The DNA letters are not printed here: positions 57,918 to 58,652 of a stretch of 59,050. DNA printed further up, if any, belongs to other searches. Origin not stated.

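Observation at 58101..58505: Metal-ABC permease fused to a DtxR-like metal-sensor domain (YtgC-YtgR-like) in a non-chlamydial context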

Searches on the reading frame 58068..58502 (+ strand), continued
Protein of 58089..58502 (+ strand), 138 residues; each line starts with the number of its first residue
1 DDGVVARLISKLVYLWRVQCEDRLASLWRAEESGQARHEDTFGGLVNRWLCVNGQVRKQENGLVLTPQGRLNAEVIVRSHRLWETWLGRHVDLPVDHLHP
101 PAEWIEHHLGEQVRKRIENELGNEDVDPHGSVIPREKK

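Call 68: find_homologous_proteins(query=P0253, max_evalue=1e-10)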
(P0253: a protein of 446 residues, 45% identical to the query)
Query P0253 (446 aa): 3302 proteins with E <= 1e-10 among 8000 candidates; the best 120 are listed.
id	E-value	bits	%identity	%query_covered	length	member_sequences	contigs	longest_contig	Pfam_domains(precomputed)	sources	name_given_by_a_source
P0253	6.1e-288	973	100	100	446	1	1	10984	PF01032.24,PF02742.22,PF00950.23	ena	-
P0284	1.1e-251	853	85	100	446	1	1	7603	PF01032.24,PF02742.22,PF00950.23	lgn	-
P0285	2.4e-155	536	56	99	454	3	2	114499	PF02742.22,PF00950.23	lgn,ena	-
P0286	2.5e-155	536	55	99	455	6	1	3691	PF01032.24,PF02742.22,PF00950.23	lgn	-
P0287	2.3e-152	526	54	99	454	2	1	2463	PF01032.24,PF02742.22,PF00950.23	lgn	-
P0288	4.8e-152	525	55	99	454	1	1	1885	PF01032.24,PF02742.22,PF00950.23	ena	-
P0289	1.0e-151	524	54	99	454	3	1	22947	PF01032.24,PF02742.22,PF00950.23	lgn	-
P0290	9.2e-151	521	55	96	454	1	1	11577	PF02742.22,PF00950.23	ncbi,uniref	ncbi:MAG: metal ABC transporter permease [Rubritalea sp.]|uniref:metal ABC transporter permease n=1 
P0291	2.1e-144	500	52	99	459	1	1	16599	PF01032.24,PF02742.22,PF00950.23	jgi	-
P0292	1.7e-138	480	50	100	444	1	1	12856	PF01032.24,PF02742.22,PF00950.23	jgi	-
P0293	6.4e-138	478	50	97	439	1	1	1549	PF01032.24,PF02742.22,PF00950.23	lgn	-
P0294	1.2e-136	474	52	96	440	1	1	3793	PF01032.24,PF02742.22,PF00950.23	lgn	-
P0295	1.1e-133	465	49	97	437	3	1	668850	PF01032.24,PF02742.22,PF00950.23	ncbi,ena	-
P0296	8.7e-131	455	51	97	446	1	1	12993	PF01032.24,PF02742.22,PF00950.23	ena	-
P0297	9.8e-129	448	52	98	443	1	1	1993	PF01032.24,PF02742.22,PF00950.23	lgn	-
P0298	1.2e-128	448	51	99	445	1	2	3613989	PF01032.24,PF02742.22,PF00950.23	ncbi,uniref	ncbi:iron chelate uptake ABC transporter family permease subunit [Rubritalea spongiae]|uniref:Iron c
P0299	9.3e-128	445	51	97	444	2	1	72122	PF01032.24,PF02742.22,PF00950.23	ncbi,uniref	ncbi:iron chelate uptake ABC transporter family permease subunit [Rubritalea tangerina]|uniref:Iron 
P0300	5.2e-127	443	51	98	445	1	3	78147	PF01032.24,PF02742.22,PF00950.23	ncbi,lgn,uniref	ncbi:metal ABC transporter permease [Rubritalea sp.]|uniref:metal ABC transporter permease n=1 Tax=R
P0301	5.5e-127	442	52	97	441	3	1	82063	PF01032.24,PF02742.22,PF00950.23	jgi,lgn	jgi:manganese/zinc/iron transport system permease protein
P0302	1.1e-126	441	51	96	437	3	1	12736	PF01032.24,PF02742.22,PF00950.23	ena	-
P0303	3.3e-126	440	51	96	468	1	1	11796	PF02742.22,PF00950.23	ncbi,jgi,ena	-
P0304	3.4e-126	440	52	93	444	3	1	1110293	PF01032.24,PF02742.22,PF00950.23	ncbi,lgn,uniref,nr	ncbi:manganese/zinc/iron transport system permease protein [Rubritalea squalenifaciens DSM 18772]|un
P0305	5.0e-126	439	50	98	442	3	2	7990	PF01032.24,PF02742.22,PF00950.23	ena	-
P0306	6.3e-126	439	51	97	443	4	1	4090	PF01032.24,PF02742.22,PF00950.23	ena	-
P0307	1.0e-125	438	52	96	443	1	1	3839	PF01032.24,PF02742.22,PF00950.23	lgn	-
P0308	3.9e-125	436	52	96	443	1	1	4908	PF01032.24,PF02742.22,PF00950.23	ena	-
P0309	5.1e-125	436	50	97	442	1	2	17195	PF02742.22,PF00950.23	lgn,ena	-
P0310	6.8e-125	436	51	94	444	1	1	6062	PF01032.24,PF02742.22,PF00950.23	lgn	-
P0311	2.0e-124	434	50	98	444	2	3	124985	PF01032.24,PF02742.22,PF00950.23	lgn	-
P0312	2.5e-124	434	52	98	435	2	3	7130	PF01032.24,PF02742.22,PF00950.23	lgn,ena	-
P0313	8.0e-124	432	51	96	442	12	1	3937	PF01032.24,PF02742.22,PF00950.23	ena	-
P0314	8.2e-124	432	50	95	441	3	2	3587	PF01032.24,PF02742.22,PF00950.23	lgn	-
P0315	9.9e-124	432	51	97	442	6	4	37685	PF01032.24,PF02742.22,PF00950.23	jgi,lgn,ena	jgi:ABC-type Mn2+/Zn2+ transport system permease subunit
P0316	1.2e-123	431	50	99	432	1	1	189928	PF01032.24,PF02742.22,PF00950.23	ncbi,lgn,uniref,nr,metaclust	ncbi:iron chelate uptake ABC transporter family permease subunit [Rubritalea marina]|uniref:metal AB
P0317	1.3e-123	431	49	96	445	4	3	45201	PF01032.24,PF02742.22,PF00950.23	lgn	-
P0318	1.4e-123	431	49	96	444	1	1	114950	PF01032.24,PF02742.22,PF00950.23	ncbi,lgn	ncbi:MAG: iron chelate uptake ABC transporter family permease subunit [Akkermansiaceae bacterium]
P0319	1.6e-123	431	51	96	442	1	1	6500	PF01032.24,PF02742.22,PF00950.23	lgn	-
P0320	1.7e-123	431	51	98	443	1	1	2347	PF01032.24,PF02742.22,PF00950.23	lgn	-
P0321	3.8e-123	430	50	96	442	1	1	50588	PF01032.24,PF02742.22,PF00950.23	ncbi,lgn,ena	-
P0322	4.4e-123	430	50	96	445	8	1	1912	PF01032.24,PF02742.22,PF00950.23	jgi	jgi:manganese/zinc/iron transport system permease protein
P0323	5.2e-123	429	51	95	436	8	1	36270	PF01032.24,PF02742.22,PF00950.23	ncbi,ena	-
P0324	5.4e-123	429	50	96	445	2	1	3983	PF01032.24,PF02742.22,PF00950.23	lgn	-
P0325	2.2e-122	427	50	96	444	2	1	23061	PF01032.24,PF02742.22,PF00950.23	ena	-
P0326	4.0e-122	426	49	97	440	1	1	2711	PF01032.24,PF02742.22,PF00950.23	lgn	-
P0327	5.3e-122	426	50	91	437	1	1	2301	PF01032.24,PF02742.22,PF00950.23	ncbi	-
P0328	5.8e-122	426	49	91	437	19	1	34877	PF01032.24,PF02742.22,PF00950.23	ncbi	ncbi:MAG: iron chelate uptake ABC transporter family permease subunit [Akkermansiaceae bacterium]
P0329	7.0e-122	426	49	100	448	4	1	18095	PF01032.24,PF02742.22,PF00950.23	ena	-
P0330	9.0e-122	425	49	91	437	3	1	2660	PF01032.24,PF02742.22,PF00950.23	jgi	jgi:ABC-type Mn2+/Zn2+ transport system permease subunit/Mn-dependent DtxR family transcriptional re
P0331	1.5e-121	424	49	91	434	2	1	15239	PF01032.24,PF02742.22,PF00950.23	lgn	-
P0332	6.7e-121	422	48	97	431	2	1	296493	PF01032.24,PF02742.22,PF00950.23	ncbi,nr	ncbi:MAG: metal ABC transporter permease [Akkermansiaceae bacterium]|nr:metal ABC transporter permea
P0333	1.1e-120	422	49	96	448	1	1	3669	PF01032.24,PF02742.22,PF00950.23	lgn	-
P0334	2.1e-120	421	50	91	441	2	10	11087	PF01032.24,PF02742.22,PF00950.23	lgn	-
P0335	2.8e-120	420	49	96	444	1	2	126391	PF01032.24,PF02742.22,PF00950.23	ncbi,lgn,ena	-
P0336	3.3e-120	420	49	91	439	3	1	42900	PF01032.24,PF02742.22,PF00950.23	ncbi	ncbi:MAG: iron chelate uptake ABC transporter family permease subunit [Akkermansiaceae bacterium]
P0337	4.0e-120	420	49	91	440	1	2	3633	PF01032.24,PF02742.22,PF00950.23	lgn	-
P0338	5.0e-120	419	49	91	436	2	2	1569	PF01032.24,PF02742.22,PF00950.23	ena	-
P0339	6.8e-120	419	48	98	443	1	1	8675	PF02742.22,PF00950.23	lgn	-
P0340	7.8e-120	419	47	98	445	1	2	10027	PF01032.24,PF02742.22,PF00950.23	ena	-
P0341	8.1e-120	419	49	96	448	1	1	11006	PF01032.24,PF02742.22,PF00950.23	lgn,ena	-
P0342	9.3e-120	419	47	96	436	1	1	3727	PF01032.24,PF02742.22,PF00950.23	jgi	jgi:ABC-type Mn2+/Zn2+ transport system permease subunit/Mn-dependent DtxR family transcriptional re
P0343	9.7e-120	419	49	95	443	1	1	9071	PF01032.24,PF02742.22,PF00950.23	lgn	-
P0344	2.9e-119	417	49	96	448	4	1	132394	PF01032.24,PF02742.22,PF00950.23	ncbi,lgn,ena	-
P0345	4.8e-119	416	49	91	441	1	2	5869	PF01032.24,PF02742.22,PF00950.23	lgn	-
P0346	1.1e-118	415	49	96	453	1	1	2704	PF01032.24,PF02742.22,PF00950.23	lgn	-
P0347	1.3e-118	415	49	91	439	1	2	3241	PF01032.24,PF02742.22,PF00950.23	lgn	-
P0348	1.3e-118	415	49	95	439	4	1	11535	PF01032.24,PF02742.22,PF00950.23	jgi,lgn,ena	-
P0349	1.4e-118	415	49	95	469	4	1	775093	PF01032.24,PF02742.22,PF00950.23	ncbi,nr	ncbi:iron chelate uptake ABC transporter family permease subunit [Persicirhabdus sediminis]|nr:iron 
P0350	1.5e-118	415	48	91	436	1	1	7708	PF01032.24,PF02742.22,PF00950.23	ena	-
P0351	1.7e-118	414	50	91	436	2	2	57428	PF01032.24,PF02742.22,PF00950.23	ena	-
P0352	3.4e-118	413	48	97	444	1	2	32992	PF01032.24,PF02742.22,PF00950.23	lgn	-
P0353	4.3e-118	413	49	91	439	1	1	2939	PF01032.24,PF02742.22,PF00950.23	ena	-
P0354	5.8e-118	413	49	95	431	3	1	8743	PF01032.24,PF02742.22,PF00950.23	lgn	-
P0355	7.8e-118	412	50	93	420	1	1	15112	PF01032.24,PF02742.22,PF00950.23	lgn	-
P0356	2.8e-117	410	48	91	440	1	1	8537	PF01032.24,PF02742.22,PF00950.23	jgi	-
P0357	3.1e-117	410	49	91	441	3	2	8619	PF01032.24,PF02742.22,PF00950.23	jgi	-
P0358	3.4e-117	410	48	95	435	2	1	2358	PF01032.24,PF02742.22,PF00950.23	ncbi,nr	ncbi:MAG: metal ABC transporter permease [Verrucomicrobiae bacterium]|nr:metal ABC transporter perme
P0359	8.3e-117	409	47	99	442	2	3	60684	PF01032.24,PF02742.22,PF00950.23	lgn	-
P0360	1.1e-116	408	48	91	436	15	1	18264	PF01032.24,PF02742.22,PF00950.23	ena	-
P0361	1.7e-116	408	48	95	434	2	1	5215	PF01032.24,PF02742.22,PF00950.23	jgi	-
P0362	1.9e-116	408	46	98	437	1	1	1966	PF01032.24,PF02742.22,PF00950.23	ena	-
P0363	2.0e-116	408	48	91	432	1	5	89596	PF01032.24,PF02742.22,PF00950.23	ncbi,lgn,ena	-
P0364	2.1e-116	408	48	95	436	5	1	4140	PF01032.24,PF02742.22,PF00950.23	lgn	-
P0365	2.2e-116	407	47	91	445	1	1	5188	PF01032.24,PF02742.22,PF00950.23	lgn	-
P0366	2.3e-116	407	47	96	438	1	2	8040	PF01032.24,PF02742.22,PF00950.23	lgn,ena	-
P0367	2.4e-116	407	48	91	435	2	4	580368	PF01032.24,PF02742.22,PF00950.23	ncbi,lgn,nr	ncbi:metal ABC transporter permease [Verrucomicrobiaceae bacterium R5-34]|nr:metal ABC transporter p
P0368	3.6e-116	407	48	96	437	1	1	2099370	PF01032.24,PF02742.22,PF00950.23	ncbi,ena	-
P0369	4.8e-116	406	50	95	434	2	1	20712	PF01032.24,PF02742.22,PF00950.23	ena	-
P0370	5.2e-116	406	47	97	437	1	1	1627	PF01032.24,PF02742.22,PF00950.23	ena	-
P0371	5.9e-116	406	49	91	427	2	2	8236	PF01032.24,PF02742.22,PF00950.23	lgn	-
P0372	2.6e-115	404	49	91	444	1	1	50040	PF01032.24,PF02742.22,PF00950.23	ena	-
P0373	2.9e-115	404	48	95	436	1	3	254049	PF01032.24,PF02742.22,PF00950.23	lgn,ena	-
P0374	3.9e-115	403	48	91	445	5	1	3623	PF01032.24,PF02742.22,PF00950.23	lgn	-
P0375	4.7e-115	403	48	96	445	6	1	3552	PF01032.24,PF02742.22,PF00950.23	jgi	jgi:ABC-type Mn2+/Zn2+ transport system permease subunit/Mn-dependent DtxR family transcriptional re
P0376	9.6e-115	402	49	91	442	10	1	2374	PF01032.24,PF02742.22,PF00950.23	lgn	-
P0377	1.6e-114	401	48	95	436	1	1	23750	PF01032.24,PF02742.22,PF00950.23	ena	-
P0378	5.0e-114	400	48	95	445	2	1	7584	PF01032.24,PF02742.22,PF00950.23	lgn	-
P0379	8.4e-114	399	49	91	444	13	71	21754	PF01032.24,PF02742.22,PF00950.23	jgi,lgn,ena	jgi:ABC-type Mn2+/Zn2+ transport system permease subunit/Mn-dependent DtxR family transcriptional re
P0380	9.0e-114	399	48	95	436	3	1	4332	PF01032.24,PF02742.22,PF00950.23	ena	-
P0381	1.1e-113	399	47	95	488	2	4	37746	PF02742.22,PF00950.23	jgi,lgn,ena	-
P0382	2.7e-113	397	49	92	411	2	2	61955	PF01032.24,PF02742.22,PF00950.23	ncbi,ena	-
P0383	3.9e-113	397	49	91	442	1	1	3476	PF01032.24,PF02742.22,PF00950.23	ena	-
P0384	5.6e-113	396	48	95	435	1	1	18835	PF01032.24,PF02742.22,PF00950.23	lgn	-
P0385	6.2e-113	396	48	95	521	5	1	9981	PF01032.24,PF02742.22,PF00950.23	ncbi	-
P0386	6.6e-113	396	47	91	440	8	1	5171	PF01032.24,PF02742.22,PF00950.23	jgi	-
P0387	1.1e-112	395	48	91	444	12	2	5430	PF01032.24,PF02742.22,PF00950.23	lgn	-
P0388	2.8e-112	394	47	91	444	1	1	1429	PF01032.24,PF02742.22,PF00950.23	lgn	-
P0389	3.1e-112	394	47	91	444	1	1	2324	PF01032.24,PF02742.22,PF00950.23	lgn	-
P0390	4.0e-112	393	47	91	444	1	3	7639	PF01032.24,PF02742.22,PF00950.23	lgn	-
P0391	4.8e-112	393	46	94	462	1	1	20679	PF01032.24,PF02742.22,PF00950.23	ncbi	-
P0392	6.7e-112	393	48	92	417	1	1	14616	PF01032.24,PF02742.22,PF00950.23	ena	-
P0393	6.8e-112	393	43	96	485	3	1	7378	PF02742.22,PF00950.23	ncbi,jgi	ncbi:MAG: ABC-type Mn2+/Zn2+ transport system permease subunit [Verrucomicrobiales bacterium]|jgi:AB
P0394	7.3e-112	393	47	91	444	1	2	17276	PF01032.24,PF02742.22,PF00950.23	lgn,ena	-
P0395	2.0e-111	391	47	95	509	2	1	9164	PF02742.22,PF00950.23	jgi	-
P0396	9.5e-111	389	47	91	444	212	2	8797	PF01032.24,PF02742.22,PF00950.23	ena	-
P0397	1.0e-110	389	49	94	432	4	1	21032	PF01032.24,PF02742.22,PF00950.23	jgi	jgi:manganese/zinc/iron transport system permease protein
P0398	1.1e-110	389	46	91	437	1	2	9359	PF01032.24,PF02742.22,PF00950.23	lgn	-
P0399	2.1e-110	388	47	97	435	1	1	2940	PF01032.24,PF02742.22,PF00950.23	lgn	-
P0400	3.1e-110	387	48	96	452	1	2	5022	PF01032.24,PF02742.22,PF00950.23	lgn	-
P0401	3.1e-110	387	46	96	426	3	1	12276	PF01032.24,PF02742.22,PF00950.23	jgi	-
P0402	3.4e-110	387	46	95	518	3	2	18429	PF01032.24,PF02742.22,PF00950.23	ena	-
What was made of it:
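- Tried and rejected: Weak on its own, because verrucomicrobial first-permease tails of normal length also lack a hit (call 68). A search from a low-GC first-permease-type fusion returned Verrucomicrobiota, not Chlamydiae (call 68), so there is no direct comparison with YtgR.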

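Call 69: find_encoding_contigs(protein=P0304, flank=6000, max_places=2)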
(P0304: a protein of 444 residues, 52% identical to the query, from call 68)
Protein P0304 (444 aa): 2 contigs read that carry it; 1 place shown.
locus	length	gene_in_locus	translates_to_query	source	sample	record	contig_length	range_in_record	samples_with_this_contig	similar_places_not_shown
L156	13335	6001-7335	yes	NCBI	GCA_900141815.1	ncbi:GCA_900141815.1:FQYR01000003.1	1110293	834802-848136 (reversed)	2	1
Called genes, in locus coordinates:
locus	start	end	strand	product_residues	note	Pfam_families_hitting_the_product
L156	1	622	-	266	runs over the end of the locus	PF07589:PEP_exosort_dom (weak)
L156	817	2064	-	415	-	PF04389:Peptidase_M28 (faint), PF05343:Peptidase_M42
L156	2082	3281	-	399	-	PF00926:DHBP_synthase, PF00925:GTP_cyclohydro2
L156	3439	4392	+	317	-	PF01297:ZnuA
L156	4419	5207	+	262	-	PF13557:Phenol_MetA_deg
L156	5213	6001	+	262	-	PF00005:ABC_tran, PF02463:SMC_N (faint), PF13304:AAA_21 (faint)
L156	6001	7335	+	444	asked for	PF00950:ABC-3, PF01032:FecCD, PF02742:Fe_dep_repr_C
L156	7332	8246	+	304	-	PF00950:ABC-3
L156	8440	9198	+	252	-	PF11932:DUF3450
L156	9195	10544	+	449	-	PF01618:MotA_ExbB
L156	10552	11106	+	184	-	PF01618:MotA_ExbB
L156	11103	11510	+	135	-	PF02472:ExbD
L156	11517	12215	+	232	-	-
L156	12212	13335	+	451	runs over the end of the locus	PF12895:ANAPC3 (faint), PF00515:TPR_1 (weak), PF07719:TPR_2 (weak), PF13414:TPR_11 (weak), PF13432:TPR_16, PF14559:TPR_19 (weak), PF13432:TPR_16 (weak), PF14559:TPR_19, +14 more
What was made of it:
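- On YtgC-YtgR-type permease-repressor fusion: The first-permease-only arrangement is seen in Rubritalea (call 69).
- Closest known: Chlamydia trachomatis YtgC-YtgR. Different: In Chlamydia the fusion is on the first permease, as it is in Verrucomicrobiota (Rubritalea, call 69).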
